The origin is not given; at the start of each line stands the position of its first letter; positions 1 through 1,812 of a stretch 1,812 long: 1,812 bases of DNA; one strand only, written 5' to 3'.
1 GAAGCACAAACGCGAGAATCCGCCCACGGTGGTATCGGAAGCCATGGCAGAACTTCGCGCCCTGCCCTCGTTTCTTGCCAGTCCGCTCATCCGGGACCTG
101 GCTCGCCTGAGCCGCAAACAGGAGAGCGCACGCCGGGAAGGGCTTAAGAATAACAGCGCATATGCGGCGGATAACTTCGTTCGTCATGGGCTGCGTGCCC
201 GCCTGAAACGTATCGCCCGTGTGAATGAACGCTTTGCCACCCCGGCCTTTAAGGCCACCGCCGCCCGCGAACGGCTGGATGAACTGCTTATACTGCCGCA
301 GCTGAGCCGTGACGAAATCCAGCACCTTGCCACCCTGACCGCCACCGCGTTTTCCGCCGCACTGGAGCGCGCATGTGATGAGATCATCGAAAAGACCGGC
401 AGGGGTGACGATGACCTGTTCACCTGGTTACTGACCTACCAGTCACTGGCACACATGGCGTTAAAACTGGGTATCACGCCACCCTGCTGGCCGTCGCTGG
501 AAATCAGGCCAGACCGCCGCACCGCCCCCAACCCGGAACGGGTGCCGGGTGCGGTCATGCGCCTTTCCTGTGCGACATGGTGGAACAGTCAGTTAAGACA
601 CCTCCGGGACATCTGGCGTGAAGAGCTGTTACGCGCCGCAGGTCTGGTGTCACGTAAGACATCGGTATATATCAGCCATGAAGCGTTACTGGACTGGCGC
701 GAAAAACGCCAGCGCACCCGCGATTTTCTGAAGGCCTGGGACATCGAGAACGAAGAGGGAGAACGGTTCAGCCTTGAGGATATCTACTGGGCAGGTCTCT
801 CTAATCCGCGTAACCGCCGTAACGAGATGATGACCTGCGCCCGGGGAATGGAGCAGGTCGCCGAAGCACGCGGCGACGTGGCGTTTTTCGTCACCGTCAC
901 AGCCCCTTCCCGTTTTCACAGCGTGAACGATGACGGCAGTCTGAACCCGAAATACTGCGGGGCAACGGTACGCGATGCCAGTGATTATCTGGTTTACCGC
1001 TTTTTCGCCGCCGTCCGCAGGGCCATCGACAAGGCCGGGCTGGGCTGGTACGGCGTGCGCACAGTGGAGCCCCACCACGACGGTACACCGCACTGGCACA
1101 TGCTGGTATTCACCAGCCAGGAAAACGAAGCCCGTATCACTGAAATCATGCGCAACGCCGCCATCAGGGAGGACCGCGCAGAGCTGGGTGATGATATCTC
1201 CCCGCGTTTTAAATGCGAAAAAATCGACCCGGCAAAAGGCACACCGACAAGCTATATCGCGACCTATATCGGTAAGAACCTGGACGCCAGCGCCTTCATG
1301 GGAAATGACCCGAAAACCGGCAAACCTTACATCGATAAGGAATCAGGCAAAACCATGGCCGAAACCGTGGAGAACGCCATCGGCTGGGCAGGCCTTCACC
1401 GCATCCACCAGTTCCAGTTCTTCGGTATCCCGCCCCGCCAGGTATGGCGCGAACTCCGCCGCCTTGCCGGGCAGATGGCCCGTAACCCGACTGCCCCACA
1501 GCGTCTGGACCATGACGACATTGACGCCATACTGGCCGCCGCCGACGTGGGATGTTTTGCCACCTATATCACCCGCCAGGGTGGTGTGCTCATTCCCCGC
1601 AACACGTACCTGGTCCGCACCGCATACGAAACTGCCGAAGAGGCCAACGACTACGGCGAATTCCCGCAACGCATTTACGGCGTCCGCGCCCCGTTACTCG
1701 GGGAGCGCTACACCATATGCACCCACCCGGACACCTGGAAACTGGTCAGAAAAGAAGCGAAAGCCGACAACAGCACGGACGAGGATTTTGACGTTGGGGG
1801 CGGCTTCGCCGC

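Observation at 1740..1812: Window ends inside gene A; the adjacent downstream region is the place to look for novel cargo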

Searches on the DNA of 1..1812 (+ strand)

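Call 4: search_dna_similar(query=window:1-1812:+, collection=phages, mode=near, max_rows=30)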
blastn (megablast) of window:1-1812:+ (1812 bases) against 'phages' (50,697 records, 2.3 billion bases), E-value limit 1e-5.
No match.
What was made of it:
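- Tried and rejected: Megablast against 50,697 phage records found nothing (call 4).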

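Call 5: search_dna_similar(query=window:1-1812:+, collection=ecoli_genomes, mode=near, max_rows=30)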
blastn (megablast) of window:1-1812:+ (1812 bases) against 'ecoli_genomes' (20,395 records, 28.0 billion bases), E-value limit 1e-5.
Records with a match: 62; places in all: 74; records where one place covers at least 80% of the query: 61.
Genomes with a match: 62 of 5426; with a place that covers at least 80% of the query: 61. Places per genome that has any: lowest 1, median 1, highest 2. On chromosomes: 74 places; on plasmids: 0.
Best place of each record, by identity: 95-99% 14; 80-90% 23; 60-80% 25.
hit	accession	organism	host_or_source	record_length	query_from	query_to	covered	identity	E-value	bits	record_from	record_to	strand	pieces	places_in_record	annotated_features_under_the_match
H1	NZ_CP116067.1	Escherichia coli strain DETEC-S792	ICU staff rectal swab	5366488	4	1812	100%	98.8%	0e+0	3225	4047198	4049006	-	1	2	replication endonuclease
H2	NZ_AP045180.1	Escherichia coli strain JNEC-KY204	Homo sapiens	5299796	4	1812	100%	98.5%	0e+0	3192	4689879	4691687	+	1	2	replication endonuclease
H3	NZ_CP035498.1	Escherichia coli strain 04-00955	Homo sapiens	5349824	5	1812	100%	97.2%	0e+0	3062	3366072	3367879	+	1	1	replication endonuclease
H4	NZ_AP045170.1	Escherichia coli strain JNEC-KY174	Homo sapiens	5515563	5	1812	100%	97.2%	0e+0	3062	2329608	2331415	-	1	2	replication endonuclease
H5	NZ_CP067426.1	Escherichia coli O22:H8 strain 154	Rectal swab of live bovine cattle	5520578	4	1812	100%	97.1%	0e+0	3053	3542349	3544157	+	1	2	replication endonuclease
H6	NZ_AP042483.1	Escherichia coli strain OkiPb01677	bovine feces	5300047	4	1812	100%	97.1%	0e+0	3053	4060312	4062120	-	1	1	replication endonuclease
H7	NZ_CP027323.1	Escherichia coli strain 2013C-3033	Homo sapiens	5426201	5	1812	100%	97.1%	0e+0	3051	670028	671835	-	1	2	replication endonuclease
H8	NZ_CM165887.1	Escherichia coli strain N51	Homo sapiens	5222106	4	1812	100%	97.0%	0e+0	3037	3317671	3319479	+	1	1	replication endonuclease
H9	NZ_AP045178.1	Escherichia coli strain JNEC-KY202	Homo sapiens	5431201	4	1812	100%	97.0%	0e+0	3037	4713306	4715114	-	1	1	replication endonuclease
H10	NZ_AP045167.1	Escherichia coli strain JNEC-KY171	Homo sapiens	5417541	4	1812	100%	96.9%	0e+0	3031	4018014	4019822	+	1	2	replication endonuclease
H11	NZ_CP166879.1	Escherichia coli strain 48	Fecal sample from a deer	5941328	5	1812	100%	96.8%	0e+0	3024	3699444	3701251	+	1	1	replication endonuclease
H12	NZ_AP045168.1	Escherichia coli strain JNEC-KY172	Homo sapiens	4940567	5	1812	100%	96.8%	0e+0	3018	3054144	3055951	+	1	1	replication endonuclease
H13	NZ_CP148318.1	Escherichia coli strain Z1323MEC0001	Mammal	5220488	4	1812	100%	96.6%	0e+0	3003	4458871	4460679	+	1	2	replication endonuclease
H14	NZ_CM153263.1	Escherichia coli strain Bongo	Eastern Bongo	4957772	4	1812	100%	96.6%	0e+0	3003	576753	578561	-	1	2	replication endonuclease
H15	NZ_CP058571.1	Escherichia coli strain EC2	Homo sapiens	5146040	1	1812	100%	80.5%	0e+0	1380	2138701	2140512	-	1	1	replication endonuclease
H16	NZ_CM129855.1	Escherichia coli strain SW071611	wastewater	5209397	1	1812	100%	80.5%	0e+0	1380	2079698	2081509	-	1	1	replication endonuclease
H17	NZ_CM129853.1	Escherichia coli strain SW071619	wastewater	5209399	1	1812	100%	80.5%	0e+0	1380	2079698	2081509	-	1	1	replication endonuclease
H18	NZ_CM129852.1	Escherichia coli strain SW07163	wastewater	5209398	1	1812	100%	80.5%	0e+0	1380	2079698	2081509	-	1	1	replication endonuclease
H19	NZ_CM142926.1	Escherichia coli strain UCPROB-001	Homo sapiens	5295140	1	1812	100%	80.5%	0e+0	1380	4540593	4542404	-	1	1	replication endonuclease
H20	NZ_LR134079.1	Escherichia coli strain NCTC9112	missing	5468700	1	1812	100%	80.5%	0e+0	1380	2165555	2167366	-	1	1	replication endonuclease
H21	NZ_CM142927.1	Escherichia coli strain UCPROB-002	Homo sapiens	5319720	1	1812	100%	80.4%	0e+0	1375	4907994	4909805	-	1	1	replication endonuclease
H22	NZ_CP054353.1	Escherichia coli strain SCU-172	Homo sapiens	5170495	4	1812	100%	80.5%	0e+0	1386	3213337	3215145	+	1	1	replication endonuclease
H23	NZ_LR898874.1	Escherichia coli strain MSB1_4I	Homo sapiens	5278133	4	1812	100%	80.5%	0e+0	1386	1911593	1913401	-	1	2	replication endonuclease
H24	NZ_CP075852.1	Escherichia coli strain S19-651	Homo sapiens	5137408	1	1812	100%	80.3%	0e+0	1369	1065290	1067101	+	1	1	replication endonuclease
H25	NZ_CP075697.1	Escherichia coli strain STEC2018-607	Homo sapiens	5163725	1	1812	100%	80.3%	0e+0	1369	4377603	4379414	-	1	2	replication endonuclease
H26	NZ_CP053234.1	Escherichia coli strain SCU-106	Homo sapiens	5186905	1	1812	100%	80.3%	0e+0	1369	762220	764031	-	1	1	replication endonuclease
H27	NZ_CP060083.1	Escherichia coli strain G1/2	Homo sapiens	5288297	4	1812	100%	80.4%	0e+0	1375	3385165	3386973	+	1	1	replication endonuclease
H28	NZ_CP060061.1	Escherichia coli strain G6/7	Homo sapiens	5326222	4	1812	100%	80.4%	0e+0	1375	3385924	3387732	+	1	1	replication endonuclease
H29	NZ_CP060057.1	Escherichia coli strain G8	Homo sapiens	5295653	4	1812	100%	80.4%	0e+0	1375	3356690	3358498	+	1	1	replication endonuclease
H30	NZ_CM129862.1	Escherichia coli strain SW070917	wastewater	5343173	4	1812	100%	80.4%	0e+0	1375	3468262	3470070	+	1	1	replication endonuclease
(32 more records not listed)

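Call 7: get_annotated_region(hit=H1, flank=15000)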
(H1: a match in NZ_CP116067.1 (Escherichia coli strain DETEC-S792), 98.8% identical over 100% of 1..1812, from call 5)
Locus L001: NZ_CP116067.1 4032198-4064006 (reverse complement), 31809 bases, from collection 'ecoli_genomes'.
description: Escherichia coli strain DETEC-S792 chromosome, complete genome
organism: Escherichia coli strain DETEC-S792 (NCBI taxid 562)
replicon: chromosome; assembly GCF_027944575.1
host: -; source: ICU staff rectal swab; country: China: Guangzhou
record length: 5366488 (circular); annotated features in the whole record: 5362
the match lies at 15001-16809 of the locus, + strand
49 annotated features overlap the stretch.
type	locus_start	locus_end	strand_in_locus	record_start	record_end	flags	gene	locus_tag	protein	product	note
CDS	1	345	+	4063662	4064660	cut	fbp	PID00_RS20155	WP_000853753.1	class 1 fructose-bisphosphatase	-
CDS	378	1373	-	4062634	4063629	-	yjfF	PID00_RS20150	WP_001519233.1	galactofuranose ABC transporter, permease protein YjfF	-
CDS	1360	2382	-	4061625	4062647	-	ytfT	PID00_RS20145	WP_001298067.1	galactofuranose ABC transporter, ATP-binding protein YtfT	-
CDS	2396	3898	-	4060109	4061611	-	ytfR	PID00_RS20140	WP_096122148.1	galactofuranose ABC transporter, ATP-binding protein YtfR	-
CDS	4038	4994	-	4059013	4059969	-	ytfQ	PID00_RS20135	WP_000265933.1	galactofuranose ABC transporter substrate-binding protein YtfQ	-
CDS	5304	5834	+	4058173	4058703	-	ppa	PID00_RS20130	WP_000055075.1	inorganic diphosphatase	-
CDS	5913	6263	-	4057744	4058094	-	chpB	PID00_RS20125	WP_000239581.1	endoribonuclease toxin ChpB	-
CDS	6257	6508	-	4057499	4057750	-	chpS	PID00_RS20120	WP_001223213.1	type II toxin-antitoxin system antitoxin ChpS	-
CDS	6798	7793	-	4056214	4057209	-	-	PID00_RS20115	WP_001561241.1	tyrosine-type recombinase/integrase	-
CDS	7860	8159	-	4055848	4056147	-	-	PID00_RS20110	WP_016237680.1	helix-turn-helix domain-containing protein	-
CDS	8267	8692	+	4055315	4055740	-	-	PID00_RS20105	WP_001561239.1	Cox family DNA-binding protein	-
CDS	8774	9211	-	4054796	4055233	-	-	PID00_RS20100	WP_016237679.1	hypothetical protein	-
CDS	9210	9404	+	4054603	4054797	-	-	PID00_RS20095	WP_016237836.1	hypothetical protein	-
CDS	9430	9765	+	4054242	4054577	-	-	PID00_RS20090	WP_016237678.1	DUF4761 family protein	-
CDS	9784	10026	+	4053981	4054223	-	-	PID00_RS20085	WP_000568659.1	DUF4754 family protein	-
CDS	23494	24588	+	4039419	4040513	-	-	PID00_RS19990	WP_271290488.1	phage major capsid protein, P2 family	-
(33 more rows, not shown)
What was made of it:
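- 2..1810 (+): Internal fragment (codons 86-688 of 837) of a P2-family replication initiator, the gene A or 'replication endonuclease'. 98.8% DNA identity to an annotated 2514-nt CDS (calls 5, 7).
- Checked: In the nearest complete genome (E. coli DETEC-S792, 98.8% identity) the match lies at locus L001 15001-16809, inside a 2514-nt 'replication endonuclease' CDS at 14744-17257 (call 7).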

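Call 10: get_annotated_region(hit=H2, flank=8000)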
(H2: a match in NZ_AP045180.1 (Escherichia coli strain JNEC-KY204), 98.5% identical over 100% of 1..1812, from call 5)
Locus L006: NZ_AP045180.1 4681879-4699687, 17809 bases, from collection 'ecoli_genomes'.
description: Escherichia coli strain JNEC-KY204 chromosome, complete genome
organism: Escherichia coli strain JNEC-KY204 (NCBI taxid 562)
replicon: chromosome; assembly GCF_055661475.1
host: Homo sapiens; source: clinical; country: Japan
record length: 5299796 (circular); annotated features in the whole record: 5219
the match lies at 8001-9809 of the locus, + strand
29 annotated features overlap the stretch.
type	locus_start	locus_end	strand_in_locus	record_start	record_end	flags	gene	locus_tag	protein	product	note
CDS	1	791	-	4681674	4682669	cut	-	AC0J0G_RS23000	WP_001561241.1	phage integrase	-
CDS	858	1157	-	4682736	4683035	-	-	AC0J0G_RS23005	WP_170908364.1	helix-turn-helix domain-containing protein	-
CDS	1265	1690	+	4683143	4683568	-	-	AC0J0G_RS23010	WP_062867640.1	Cox family DNA-binding protein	-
CDS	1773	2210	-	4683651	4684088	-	-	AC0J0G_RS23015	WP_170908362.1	hypothetical protein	-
CDS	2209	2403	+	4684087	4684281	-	-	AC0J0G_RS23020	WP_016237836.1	hypothetical protein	-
CDS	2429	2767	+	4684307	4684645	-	-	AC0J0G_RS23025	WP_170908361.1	DUF4761 family protein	-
CDS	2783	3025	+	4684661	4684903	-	-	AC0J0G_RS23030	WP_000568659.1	DUF4754 family protein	-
CDS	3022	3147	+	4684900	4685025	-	-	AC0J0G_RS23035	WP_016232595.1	hypothetical protein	-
CDS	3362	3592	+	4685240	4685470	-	-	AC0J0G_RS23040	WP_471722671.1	hypothetical protein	-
CDS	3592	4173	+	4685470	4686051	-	-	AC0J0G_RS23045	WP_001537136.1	3'-5' exonuclease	-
CDS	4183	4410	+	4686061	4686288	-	-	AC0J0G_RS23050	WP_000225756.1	ParE family toxin-like protein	-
CDS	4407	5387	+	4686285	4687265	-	-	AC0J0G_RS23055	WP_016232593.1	DNA adenine methylase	-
CDS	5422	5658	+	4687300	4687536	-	-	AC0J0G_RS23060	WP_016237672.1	hypothetical protein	-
CDS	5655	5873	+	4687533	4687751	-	-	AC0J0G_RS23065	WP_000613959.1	hypothetical protein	-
CDS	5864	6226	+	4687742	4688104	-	-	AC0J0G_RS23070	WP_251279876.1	DUF4406 domain-containing protein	-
CDS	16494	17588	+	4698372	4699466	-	-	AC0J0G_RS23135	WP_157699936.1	phage major capsid protein, P2 family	-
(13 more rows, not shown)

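Call 11: get_annotated_region(hit=H3, flank=8000)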
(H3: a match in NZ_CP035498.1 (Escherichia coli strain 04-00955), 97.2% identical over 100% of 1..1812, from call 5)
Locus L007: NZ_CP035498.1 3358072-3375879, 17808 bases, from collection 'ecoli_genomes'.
description: Escherichia coli strain 04-00955 chromosome, complete genome
organism: Escherichia coli strain 04-00955 (NCBI taxid 562)
replicon: chromosome; assembly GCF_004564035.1
host: Homo sapiens; source: stool; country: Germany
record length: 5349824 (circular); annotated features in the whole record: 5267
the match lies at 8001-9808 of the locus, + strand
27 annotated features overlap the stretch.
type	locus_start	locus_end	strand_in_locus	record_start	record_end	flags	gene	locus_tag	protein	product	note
CDS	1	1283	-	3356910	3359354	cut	dmsA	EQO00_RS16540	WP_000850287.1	dimethylsulfoxide reductase subunit A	-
CDS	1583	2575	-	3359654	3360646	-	-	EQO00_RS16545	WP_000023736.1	phage integrase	-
CDS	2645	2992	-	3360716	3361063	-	-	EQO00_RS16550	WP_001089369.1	helix-turn-helix domain-containing protein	-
CDS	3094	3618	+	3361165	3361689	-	-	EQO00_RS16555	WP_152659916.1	Cox family DNA-binding protein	-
CDS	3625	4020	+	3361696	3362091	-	-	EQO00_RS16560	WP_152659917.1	hypothetical protein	-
CDS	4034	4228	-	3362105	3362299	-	-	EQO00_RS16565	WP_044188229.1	hypothetical protein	-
CDS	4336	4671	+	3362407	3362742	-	-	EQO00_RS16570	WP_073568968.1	DUF4761 family protein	-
CDS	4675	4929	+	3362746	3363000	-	-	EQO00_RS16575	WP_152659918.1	hypothetical protein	-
CDS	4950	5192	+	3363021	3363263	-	-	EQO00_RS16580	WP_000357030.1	DUF4754 family protein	-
CDS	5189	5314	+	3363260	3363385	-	-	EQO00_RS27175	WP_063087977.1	hypothetical protein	-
CDS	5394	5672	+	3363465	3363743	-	-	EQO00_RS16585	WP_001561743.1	hypothetical protein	-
CDS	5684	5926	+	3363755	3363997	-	-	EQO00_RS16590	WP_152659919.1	hypothetical protein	-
CDS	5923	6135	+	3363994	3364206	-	-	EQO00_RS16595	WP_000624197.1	hypothetical protein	-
CDS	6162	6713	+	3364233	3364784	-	-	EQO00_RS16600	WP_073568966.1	DNA-binding protein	-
CDS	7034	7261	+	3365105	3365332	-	-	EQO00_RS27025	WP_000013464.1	hypothetical protein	-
CDS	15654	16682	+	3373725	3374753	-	-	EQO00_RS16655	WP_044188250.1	phage major capsid protein, P2 family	-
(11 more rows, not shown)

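Call 41: search_dna_similar(query=L009:12511-14960:+, collection=ecoli_genomes, mode=near, max_rows=60)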
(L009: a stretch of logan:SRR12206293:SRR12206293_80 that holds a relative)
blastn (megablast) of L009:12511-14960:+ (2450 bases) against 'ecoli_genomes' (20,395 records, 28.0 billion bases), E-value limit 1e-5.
Records with a match: 1136; places in all: 1275; records where one place covers at least 80% of the query: 22.
Genomes with a match: 1135 of 5426; with a place that covers at least 80% of the query: 22. Places per genome that has any: lowest 1, median 1, highest 4. On chromosomes: 1274 places; on plasmids: 1.
Best place of each record, by identity: >=99% 6; 95-99% 1107; 90-95% 9; 80-90% 14.
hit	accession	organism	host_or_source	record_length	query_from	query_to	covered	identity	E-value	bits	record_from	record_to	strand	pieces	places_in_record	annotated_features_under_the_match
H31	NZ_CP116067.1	Escherichia coli strain DETEC-S792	ICU staff rectal swab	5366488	1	2450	100%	99.8%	0e+0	4503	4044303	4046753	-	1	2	hypothetical protein (x2) | MarR family transcriptional regulator | single-stranded DNA-binding protein | replication endonuclease | phage portal protein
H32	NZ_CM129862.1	Escherichia coli strain SW070917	wastewater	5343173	1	2450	100%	99.6%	0e+0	4470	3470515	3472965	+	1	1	hypothetical protein (x3) | MarR family transcriptional regulator | single-stranded DNA-binding protein | replication endonuclease | phage portal protein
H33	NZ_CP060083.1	Escherichia coli strain G1/2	Homo sapiens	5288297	1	2450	100%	99.6%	0e+0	4464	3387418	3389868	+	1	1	hypothetical protein (x3) | MarR family transcriptional regulator | single-stranded DNA-binding protein | replication endonuclease | phage portal protein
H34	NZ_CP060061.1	Escherichia coli strain G6/7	Homo sapiens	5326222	1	2450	100%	99.6%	0e+0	4464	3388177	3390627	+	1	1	hypothetical protein (x3) | MarR family transcriptional regulator | single-stranded DNA-binding protein | replication endonuclease | phage portal protein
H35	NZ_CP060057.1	Escherichia coli strain G8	Homo sapiens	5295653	1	2450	100%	99.6%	0e+0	4464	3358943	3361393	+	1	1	hypothetical protein (x3) | MarR family transcriptional regulator | single-stranded DNA-binding protein | replication endonuclease | phage portal protein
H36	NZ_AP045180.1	Escherichia coli strain JNEC-KY204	Homo sapiens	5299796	1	2450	100%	99.3%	0e+0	4425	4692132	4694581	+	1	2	hypothetical protein (x3) | MarR family transcriptional regulator | single-stranded DNA-binding protein | replication endonuclease | phage portal protein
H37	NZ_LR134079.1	Escherichia coli strain NCTC9112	missing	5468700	1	2450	100%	98.2%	0e+0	4281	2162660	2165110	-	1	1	hypothetical protein (x3) | MarR family transcriptional regulator | single-stranded DNA-binding protein | replication endonuclease | phage portal protein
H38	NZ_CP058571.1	Escherichia coli strain EC2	Homo sapiens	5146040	1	2450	100%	98.2%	0e+0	4276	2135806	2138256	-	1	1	hypothetical protein (x3) | MarR family transcriptional regulator | single-stranded DNA-binding protein | replication endonuclease | phage portal protein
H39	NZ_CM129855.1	Escherichia coli strain SW071611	wastewater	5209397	1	2450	100%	98.2%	0e+0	4276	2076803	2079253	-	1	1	hypothetical protein (x4) | MarR family transcriptional regulator | single-stranded DNA-binding protein | replication endonuclease | phage portal protein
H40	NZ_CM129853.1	Escherichia coli strain SW071619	wastewater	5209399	1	2450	100%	98.2%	0e+0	4276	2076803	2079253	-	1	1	hypothetical protein (x4) | MarR family transcriptional regulator | single-stranded DNA-binding protein | replication endonuclease | phage portal protein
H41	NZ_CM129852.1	Escherichia coli strain SW07163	wastewater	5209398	1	2450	100%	98.2%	0e+0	4276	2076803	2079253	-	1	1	hypothetical protein (x4) | MarR family transcriptional regulator | single-stranded DNA-binding protein | replication endonuclease | phage portal protein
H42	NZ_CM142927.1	Escherichia coli strain UCPROB-002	Homo sapiens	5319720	1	2450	100%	98.2%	0e+0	4276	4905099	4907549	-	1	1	hypothetical protein (x3) | MarR family transcriptional regulator | single-stranded DNA-binding protein | replication endonuclease | phage portal protein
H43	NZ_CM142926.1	Escherichia coli strain UCPROB-001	Homo sapiens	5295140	1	2450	100%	98.2%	0e+0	4276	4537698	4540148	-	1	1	hypothetical protein (x3) | MarR family transcriptional regulator | single-stranded DNA-binding protein | replication endonuclease | phage portal protein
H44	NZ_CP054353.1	Escherichia coli strain SCU-172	Homo sapiens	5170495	1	2450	100%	96.6%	0e+0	4065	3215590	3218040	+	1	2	hypothetical protein (x3) | MarR family transcriptional regulator | single-stranded DNA-binding protein | replication endonuclease | phage portal protein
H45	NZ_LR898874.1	Escherichia coli strain MSB1_4I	Homo sapiens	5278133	1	2450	100%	96.6%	0e+0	4060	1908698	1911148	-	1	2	hypothetical protein (x3) | MarR family transcriptional regulator | single-stranded DNA-binding protein | replication endonuclease | phage portal protein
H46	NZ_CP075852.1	Escherichia coli strain S19-651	Homo sapiens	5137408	1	2450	96%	98.3%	0e+0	4121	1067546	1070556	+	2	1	hypothetical protein (x4) | MarR family transcriptional regulator | single-stranded DNA-binding protein | replication endonuclease | phage portal protein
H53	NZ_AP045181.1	Escherichia coli strain JNEC-KY208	Homo sapiens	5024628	1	2450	68%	95.5%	0e+0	2674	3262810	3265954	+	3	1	hypothetical protein (x3) | DUF4760 domain-containing protein | MarR family transcriptional regulator | single-stranded DNA-binding protein | replication endonuclease | and 1 other names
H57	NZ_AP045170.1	Escherichia coli strain JNEC-KY174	Homo sapiens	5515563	95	2450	52%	87.5%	0e+0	1459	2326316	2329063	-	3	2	HVO_A0114 family putative DNA-binding protein | toxin-antitoxin system TumE family protein | MarR family transcriptional regulator | hypothetical protein (x2) | single-stranded DNA-binding protein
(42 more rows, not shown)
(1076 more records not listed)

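Call 43: search_rna_families(source=window, threshold=evalue, max_evalue=1)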
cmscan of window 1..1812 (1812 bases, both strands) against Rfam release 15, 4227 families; matches with E-value up to 1: 0.
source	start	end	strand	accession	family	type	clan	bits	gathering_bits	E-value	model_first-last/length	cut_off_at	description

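Call 51: get_annotated_region(hit=H57, flank=1500)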
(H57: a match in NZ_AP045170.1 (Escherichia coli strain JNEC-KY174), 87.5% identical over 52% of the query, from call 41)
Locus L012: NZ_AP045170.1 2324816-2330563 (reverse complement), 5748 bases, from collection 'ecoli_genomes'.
description: Escherichia coli strain JNEC-KY174 chromosome, complete genome
organism: Escherichia coli strain JNEC-KY174 (NCBI taxid 562)
replicon: chromosome; assembly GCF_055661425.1
host: Homo sapiens; source: clinical; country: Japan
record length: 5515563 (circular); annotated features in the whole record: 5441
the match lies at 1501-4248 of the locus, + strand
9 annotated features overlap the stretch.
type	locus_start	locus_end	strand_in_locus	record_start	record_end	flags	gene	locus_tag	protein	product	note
CDS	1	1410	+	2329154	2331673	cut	-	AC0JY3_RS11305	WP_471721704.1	replication endonuclease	-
CDS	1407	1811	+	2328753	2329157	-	-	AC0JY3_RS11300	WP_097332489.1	hypothetical protein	-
CDS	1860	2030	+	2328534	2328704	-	-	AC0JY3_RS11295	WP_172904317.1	hypothetical protein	-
CDS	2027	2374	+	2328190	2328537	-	-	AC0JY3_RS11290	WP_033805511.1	MarR family transcriptional regulator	-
CDS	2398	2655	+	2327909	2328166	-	-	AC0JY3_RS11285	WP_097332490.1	single-stranded DNA-binding protein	-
CDS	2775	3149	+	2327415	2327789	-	-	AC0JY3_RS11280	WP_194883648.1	toxin-antitoxin system TumE family protein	-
CDS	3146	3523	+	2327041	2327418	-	-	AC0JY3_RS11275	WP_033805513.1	HVO_A0114 family putative DNA-binding protein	-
CDS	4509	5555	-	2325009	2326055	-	-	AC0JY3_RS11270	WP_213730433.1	phage portal protein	-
CDS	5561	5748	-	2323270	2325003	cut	-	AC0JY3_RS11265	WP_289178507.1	terminase large subunit domain-containing protein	-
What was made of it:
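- Relatives with 97% A identity already differ in cargo (calls 11, 41, 51).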
